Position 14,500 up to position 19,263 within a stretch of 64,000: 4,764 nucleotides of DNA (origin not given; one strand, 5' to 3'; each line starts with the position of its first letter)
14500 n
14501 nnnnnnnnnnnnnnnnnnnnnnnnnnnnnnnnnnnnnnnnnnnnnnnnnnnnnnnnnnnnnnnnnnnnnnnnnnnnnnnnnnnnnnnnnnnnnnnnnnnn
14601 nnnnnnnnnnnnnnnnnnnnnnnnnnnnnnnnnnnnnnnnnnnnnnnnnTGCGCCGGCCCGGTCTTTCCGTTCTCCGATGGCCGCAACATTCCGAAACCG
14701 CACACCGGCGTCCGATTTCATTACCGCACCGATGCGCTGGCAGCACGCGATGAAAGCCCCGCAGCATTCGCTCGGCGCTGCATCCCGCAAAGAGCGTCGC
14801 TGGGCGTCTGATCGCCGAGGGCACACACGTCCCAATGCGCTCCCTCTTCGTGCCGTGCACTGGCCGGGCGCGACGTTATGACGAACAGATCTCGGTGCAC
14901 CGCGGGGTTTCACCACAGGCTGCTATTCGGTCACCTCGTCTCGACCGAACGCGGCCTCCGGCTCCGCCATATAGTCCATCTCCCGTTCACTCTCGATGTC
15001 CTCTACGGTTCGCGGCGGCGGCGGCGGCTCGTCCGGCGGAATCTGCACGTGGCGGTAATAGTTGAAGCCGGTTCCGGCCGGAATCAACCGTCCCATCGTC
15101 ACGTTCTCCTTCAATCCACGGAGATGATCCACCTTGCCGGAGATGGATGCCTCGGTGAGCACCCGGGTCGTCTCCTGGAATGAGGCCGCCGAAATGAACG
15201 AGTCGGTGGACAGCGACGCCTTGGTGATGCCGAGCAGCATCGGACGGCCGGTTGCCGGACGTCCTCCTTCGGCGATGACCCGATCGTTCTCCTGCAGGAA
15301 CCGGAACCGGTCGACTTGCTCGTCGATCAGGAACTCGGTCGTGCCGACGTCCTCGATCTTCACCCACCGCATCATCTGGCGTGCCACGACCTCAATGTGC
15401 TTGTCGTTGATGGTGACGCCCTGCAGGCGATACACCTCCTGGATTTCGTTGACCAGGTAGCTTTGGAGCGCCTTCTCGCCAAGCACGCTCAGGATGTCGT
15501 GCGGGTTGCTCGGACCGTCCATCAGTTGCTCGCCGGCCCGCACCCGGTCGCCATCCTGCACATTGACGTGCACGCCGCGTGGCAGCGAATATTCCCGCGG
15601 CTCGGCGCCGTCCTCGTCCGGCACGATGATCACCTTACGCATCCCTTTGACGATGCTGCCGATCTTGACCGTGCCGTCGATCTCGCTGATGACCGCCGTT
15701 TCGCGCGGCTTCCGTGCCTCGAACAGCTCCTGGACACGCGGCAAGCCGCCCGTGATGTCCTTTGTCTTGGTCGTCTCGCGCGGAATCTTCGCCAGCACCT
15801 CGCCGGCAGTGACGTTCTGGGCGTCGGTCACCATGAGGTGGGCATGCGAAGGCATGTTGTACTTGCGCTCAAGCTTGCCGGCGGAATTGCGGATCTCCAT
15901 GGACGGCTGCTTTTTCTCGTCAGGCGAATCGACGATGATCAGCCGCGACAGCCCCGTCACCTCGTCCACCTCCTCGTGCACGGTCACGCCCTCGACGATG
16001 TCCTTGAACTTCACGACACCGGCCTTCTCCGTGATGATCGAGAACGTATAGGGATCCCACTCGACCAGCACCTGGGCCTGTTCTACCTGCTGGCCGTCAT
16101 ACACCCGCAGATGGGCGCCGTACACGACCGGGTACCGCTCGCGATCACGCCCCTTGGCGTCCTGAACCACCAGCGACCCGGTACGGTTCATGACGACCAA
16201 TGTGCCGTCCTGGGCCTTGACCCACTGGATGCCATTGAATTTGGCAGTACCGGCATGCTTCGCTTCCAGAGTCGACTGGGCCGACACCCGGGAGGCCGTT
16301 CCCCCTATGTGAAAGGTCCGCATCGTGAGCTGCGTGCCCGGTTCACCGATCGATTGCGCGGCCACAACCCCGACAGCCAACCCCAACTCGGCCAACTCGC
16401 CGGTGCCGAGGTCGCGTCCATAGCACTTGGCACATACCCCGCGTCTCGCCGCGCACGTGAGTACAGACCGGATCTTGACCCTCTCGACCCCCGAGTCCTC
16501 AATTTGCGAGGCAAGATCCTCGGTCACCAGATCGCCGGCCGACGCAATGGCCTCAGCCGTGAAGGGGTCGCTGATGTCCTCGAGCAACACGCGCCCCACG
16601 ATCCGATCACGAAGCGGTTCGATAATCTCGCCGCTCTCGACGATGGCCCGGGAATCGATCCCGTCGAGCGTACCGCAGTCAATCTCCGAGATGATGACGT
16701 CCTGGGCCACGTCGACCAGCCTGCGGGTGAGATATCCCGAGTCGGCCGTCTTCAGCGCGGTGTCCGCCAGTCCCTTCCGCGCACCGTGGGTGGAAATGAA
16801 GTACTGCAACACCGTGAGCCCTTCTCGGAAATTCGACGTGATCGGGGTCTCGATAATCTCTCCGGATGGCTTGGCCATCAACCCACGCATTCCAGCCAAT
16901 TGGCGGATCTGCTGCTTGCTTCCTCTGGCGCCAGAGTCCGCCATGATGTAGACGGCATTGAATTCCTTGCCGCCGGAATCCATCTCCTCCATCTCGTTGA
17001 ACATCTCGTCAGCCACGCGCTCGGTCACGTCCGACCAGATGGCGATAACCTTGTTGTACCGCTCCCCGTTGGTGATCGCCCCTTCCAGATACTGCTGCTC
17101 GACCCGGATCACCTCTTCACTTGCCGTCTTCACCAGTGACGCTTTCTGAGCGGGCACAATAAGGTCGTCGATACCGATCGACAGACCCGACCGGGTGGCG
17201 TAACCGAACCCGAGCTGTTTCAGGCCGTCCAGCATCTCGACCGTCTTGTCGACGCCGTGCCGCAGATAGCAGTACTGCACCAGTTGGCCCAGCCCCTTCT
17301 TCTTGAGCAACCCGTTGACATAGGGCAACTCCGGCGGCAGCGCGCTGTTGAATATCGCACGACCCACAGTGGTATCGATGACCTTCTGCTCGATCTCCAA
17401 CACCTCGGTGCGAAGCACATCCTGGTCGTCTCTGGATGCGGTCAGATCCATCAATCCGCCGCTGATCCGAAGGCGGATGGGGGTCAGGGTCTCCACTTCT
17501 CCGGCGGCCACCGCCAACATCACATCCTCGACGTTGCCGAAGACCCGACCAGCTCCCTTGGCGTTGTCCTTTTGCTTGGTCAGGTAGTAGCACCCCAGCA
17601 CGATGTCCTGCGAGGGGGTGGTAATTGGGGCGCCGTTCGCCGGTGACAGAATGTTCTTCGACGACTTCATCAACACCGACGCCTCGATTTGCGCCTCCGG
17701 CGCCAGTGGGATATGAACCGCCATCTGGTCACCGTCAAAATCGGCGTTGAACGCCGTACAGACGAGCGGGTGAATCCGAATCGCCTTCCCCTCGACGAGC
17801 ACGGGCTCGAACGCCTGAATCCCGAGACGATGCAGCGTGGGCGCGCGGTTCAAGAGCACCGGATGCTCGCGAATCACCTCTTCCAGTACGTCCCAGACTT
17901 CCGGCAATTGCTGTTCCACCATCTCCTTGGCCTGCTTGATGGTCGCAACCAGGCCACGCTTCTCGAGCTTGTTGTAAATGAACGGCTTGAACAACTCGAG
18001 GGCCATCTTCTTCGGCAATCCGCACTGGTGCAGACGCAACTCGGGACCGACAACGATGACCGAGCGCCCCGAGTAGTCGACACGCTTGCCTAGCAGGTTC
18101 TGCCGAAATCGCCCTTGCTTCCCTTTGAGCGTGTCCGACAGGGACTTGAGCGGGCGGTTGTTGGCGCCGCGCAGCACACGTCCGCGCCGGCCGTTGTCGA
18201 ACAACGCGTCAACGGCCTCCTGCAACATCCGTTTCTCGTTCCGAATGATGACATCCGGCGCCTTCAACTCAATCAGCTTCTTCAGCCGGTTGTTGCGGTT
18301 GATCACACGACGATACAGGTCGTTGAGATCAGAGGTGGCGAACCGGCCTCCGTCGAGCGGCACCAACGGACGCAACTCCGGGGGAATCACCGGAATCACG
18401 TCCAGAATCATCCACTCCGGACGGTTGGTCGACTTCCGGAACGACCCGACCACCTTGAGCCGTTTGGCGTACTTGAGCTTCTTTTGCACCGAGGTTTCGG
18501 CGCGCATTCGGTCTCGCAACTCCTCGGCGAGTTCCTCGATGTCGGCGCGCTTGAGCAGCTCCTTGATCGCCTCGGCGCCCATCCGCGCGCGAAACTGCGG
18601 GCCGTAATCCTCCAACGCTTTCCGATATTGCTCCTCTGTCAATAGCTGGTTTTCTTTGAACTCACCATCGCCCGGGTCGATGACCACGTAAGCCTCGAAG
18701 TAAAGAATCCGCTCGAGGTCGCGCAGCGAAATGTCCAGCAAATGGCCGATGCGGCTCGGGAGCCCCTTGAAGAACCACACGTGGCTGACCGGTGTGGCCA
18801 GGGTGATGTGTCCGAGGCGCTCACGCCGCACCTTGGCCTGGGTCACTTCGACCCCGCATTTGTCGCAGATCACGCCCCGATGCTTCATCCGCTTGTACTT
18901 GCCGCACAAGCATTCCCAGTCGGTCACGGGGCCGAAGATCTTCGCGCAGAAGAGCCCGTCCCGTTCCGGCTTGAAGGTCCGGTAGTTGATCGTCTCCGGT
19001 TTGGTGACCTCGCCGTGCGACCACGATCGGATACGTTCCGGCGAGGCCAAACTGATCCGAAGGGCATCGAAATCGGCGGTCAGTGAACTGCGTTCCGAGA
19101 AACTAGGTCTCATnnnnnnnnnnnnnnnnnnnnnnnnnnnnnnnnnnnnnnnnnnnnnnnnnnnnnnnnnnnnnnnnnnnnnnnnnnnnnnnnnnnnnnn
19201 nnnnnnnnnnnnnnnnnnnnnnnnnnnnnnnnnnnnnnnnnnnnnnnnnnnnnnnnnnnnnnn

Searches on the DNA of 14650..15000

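Call 74: search_rna_families(source=window, start=14650, end=15000, threshold=evalue, max_evalue=1)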
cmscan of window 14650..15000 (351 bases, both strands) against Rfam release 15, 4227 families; matches with E-value up to 1: 0.
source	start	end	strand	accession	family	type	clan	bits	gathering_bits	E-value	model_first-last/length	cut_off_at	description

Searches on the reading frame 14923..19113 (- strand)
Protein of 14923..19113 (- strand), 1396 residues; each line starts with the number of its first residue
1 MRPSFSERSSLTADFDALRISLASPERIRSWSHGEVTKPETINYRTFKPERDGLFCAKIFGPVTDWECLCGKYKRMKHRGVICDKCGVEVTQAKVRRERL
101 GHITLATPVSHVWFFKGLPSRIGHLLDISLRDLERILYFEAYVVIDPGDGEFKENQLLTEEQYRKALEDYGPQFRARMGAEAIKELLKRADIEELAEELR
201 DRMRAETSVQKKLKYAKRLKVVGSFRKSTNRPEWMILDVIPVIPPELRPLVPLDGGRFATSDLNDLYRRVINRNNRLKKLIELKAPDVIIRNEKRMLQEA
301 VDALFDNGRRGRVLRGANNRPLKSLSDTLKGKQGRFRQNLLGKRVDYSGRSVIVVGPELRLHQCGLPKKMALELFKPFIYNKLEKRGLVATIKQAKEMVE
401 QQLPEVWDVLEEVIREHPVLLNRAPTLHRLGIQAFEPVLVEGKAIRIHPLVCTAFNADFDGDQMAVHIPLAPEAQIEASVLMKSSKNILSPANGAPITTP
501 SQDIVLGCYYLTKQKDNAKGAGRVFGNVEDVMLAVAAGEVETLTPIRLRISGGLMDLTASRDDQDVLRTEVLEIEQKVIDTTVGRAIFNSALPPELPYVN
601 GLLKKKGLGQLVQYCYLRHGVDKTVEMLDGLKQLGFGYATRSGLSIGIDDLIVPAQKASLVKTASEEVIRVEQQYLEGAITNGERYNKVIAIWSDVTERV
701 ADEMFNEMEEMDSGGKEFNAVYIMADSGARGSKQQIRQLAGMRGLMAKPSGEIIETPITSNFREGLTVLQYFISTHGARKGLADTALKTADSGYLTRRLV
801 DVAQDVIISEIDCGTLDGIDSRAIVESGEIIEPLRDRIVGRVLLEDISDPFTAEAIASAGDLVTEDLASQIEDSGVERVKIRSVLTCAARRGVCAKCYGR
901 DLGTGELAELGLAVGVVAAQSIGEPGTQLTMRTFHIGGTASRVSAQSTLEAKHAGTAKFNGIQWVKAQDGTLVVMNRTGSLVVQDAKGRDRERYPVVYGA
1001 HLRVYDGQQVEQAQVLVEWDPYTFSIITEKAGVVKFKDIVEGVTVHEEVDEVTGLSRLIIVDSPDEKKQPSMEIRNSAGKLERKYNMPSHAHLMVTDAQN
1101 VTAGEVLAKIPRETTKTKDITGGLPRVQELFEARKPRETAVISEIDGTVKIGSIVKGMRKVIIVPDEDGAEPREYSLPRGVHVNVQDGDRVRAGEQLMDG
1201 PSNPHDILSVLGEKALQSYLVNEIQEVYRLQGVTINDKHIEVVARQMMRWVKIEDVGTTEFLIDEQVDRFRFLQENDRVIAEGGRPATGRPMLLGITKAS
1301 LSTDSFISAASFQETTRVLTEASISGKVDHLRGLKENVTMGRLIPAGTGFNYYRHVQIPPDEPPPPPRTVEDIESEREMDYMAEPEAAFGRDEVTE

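Call 12: find_related_loci(query=window:14923-19113:-, collection=genome_contigs, flank=1500)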
Query window:14923-19113:- (1396 aa) in genome_contigs; peptide patterns used: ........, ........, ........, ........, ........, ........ (x = any residue, [..] = any of these).
600 stretches matched a pattern (row limit reached: there are more); 576 encode a relative of the query (tblastn E <= 1e-3); the best 80 are kept; 80 distinct loci.
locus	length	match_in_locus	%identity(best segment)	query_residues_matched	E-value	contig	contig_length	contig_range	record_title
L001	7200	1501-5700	84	1-1390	0e+0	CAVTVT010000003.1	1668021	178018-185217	MAG: Vicinamibacterales bacterium isolate MFD04944.bin.2.207 genome assembly, contig: contig_21266, whole genome shotgun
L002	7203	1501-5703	84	1-1394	0e+0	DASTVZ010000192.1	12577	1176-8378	MAG TPA_asm: Vicinamibacterales bacterium isolate SMAG_U2373 k141_1613985, whole genome shotgun sequence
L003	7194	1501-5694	85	1-1396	0e+0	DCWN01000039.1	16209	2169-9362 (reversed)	MAG TPA_asm: Acidobacteria bacterium UBA2161 UBA2161_contig_31632, whole genome shotgun sequence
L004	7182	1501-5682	83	1-1390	0e+0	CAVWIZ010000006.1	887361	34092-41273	MAG: uncultured Acidobacteriota bacterium isolate MFD02242.bin.2.28 genome assembly, contig: contig_5182, whole genome s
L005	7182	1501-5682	83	1-1390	0e+0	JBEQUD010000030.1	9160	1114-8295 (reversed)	MAG: Acidobacteriota bacterium isolate MAG_Dt_03 k247_1450467, whole genome shotgun sequence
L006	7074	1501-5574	85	1-1358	0e+0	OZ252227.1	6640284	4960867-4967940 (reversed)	MAG: Vicinamibacterales bacterium isolate cd9bc89c-c98a-4b3d-bcbe-5a790f0e95a9 genome assembly, chromosome: 1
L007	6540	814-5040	83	1-1396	0e+0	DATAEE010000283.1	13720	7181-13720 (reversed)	MAG TPA_asm: Vicinamibacterales bacterium isolate SMAG_U6769 k141_5209808, whole genome shotgun sequence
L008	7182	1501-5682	83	1-1389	0e+0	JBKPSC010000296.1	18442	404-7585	MAG: Acidobacteriota bacterium isolate GS_EKS_MAG_00032 GS_EKS_000000613280, whole genome shotgun sequence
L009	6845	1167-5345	83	1-1390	0e+0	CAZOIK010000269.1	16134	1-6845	MAG TPA_asm: uncultured Bifidobacteriaceae bacterium isolate binchicken_co84_157 genome assembly, contig: k141_339907, w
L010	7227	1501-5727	83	1-1396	0e+0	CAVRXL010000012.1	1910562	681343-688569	MAG: uncultured Acidobacteriota bacterium isolate MFD06229.bin.1.246 genome assembly, contig: contig_8661, whole genome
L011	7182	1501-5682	83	1-1390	0e+0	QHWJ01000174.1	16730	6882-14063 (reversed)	MAG: Acidobacteria bacterium isolate gp6 AA46 14_0929_02_40cm_scaffold_2120_curated, whole genome shotgun sequence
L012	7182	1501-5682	82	1-1390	0e+0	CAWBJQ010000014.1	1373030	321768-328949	MAG: uncultured Acidobacteriota bacterium isolate MFD05513.bin.2.57 genome assembly, contig: contig_9382, whole genome s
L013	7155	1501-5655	82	1-1386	0e+0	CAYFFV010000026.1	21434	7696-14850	MAG TPA_asm: uncultured Vicinamibacteraceae bacterium isolate ERP001736_co1_11 genome assembly, contig: NODE_1062_length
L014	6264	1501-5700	82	1-1390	0e+0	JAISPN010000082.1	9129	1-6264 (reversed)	MAG: Acidobacteriaceae bacterium isolate Jx357_bin24 k119_1786712, whole genome shotgun sequence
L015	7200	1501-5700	82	1-1393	0e+0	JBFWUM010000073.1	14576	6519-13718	MAG: Vicinamibacterales bacterium isolate CA_2019_TPBF_70 NODE_18107_length_14576_cov_15.793134_TPBF, whole genome shotg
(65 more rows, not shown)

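Call 29: search_protein_families(library=ncbifam, proteins=[window:14923-19113:-])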
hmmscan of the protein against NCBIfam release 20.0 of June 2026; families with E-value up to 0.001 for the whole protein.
window:14923-19113:- (1396 aa): 12 families
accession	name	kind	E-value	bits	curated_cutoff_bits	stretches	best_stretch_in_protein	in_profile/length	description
TIGR02386.1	rpoC_TIGR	equivalog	0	1817.6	963.5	1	18-1354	2-1146/1147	DNA-directed RNA polymerase subunit beta'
NF007172.0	PRK09603.1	equivalog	0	1645.8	5372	2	12-982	1393-2349/2890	DNA-directed RNA polymerase subunit beta/beta'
NF011417.0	PRK14844.1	equivalog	0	1566.2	4632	1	11-1350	1444-2784/2839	DNA-directed RNA polymerase subunit beta/beta'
NF011498.0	PRK14906.1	equivalog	0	1556.4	1437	3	154-1015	234-1082/1459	DNA-directed RNA polymerase subunit beta'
NF002729.0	PRK02625.1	equivalog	2.1e-255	849.2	1117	1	12-573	6-580/626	DNA-directed RNA polymerase subunit gamma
TIGR02387.1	rpoC1_cyan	equivalog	5.5e-252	837.8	975.9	1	15-575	2-576/619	DNA-directed RNA polymerase subunit gamma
NF002724.0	PRK02597.1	equivalog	2.2e-229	764.1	1878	2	597-1033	9-443/1338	DNA-directed RNA polymerase subunit beta'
TIGR02388.1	rpoC2_cyan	equivalog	6e-212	706.3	467.4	2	599-1032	3-435/1230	DNA-directed RNA polymerase subunit beta''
NF006336.0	PRK08566.1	equivalog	1e-96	325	819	3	17-379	11-355/883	DNA-directed RNA polymerase subunit A'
TIGR02390.1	RNA_pol_rpoA1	equivalog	1.4e-89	301.4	1042.55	2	392-809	387-828/867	DNA-directed RNA polymerase subunit A'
TIGR02389.1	RNA_pol_rpoA2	equivalog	1.1e-25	90.4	420.65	2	906-939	39-72/367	DNA-directed RNA polymerase subunit A''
NF011491.0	PRK14898.1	equivalog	1e-13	50.3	783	1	1302-1349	795-842/860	DNA-directed RNA polymerase subunit A''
